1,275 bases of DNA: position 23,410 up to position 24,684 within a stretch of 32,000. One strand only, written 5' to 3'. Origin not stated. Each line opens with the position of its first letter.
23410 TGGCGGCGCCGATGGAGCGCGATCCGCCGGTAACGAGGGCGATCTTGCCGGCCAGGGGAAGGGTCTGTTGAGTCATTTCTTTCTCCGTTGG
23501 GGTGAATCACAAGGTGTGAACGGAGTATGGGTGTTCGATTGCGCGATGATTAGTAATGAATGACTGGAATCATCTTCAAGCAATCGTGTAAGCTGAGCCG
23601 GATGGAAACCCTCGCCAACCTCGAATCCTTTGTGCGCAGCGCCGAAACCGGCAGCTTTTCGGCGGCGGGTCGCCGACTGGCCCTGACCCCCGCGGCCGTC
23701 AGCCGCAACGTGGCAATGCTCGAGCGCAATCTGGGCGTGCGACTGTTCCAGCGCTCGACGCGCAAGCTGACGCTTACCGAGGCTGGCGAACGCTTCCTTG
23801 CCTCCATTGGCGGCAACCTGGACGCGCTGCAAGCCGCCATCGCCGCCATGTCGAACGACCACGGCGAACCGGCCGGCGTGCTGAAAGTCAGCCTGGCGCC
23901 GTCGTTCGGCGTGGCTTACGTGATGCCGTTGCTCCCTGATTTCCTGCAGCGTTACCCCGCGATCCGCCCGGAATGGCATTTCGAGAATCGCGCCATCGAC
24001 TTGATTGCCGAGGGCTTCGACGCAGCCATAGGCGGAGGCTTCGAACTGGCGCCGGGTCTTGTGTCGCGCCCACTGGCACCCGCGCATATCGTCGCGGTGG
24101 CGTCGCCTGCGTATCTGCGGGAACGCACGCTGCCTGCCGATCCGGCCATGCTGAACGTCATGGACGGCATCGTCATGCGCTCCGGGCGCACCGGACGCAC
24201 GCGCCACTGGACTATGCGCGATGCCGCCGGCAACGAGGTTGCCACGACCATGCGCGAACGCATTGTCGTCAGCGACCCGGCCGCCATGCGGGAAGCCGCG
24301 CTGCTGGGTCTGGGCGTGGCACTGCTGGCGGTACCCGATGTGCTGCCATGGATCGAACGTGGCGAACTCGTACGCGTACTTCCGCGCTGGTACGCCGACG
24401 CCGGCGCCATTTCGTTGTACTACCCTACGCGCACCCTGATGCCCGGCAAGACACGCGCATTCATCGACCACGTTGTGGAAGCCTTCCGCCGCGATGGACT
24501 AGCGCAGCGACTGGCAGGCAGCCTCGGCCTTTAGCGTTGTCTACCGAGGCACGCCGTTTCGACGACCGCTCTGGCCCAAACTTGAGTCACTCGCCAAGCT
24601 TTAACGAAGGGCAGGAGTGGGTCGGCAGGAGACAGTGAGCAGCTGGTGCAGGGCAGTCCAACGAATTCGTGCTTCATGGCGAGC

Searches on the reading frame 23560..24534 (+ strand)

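Call 89: search_protein_families(library=pfam, proteins=[window:23560-24534:+], max_evalue=0.001)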
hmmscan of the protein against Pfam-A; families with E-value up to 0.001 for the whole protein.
window:23560-24534:+ (324 aa): 2 families
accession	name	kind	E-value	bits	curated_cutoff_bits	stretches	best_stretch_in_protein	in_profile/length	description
PF03466.25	LysR_substrate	-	2.3e-36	125.6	28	1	101-309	1-208/209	LysR substrate binding domain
PF00126.33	HTH_1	-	7.3e-21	74.3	26.6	1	19-77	2-60/60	Bacterial regulatory helix-turn-helix protein, lysR family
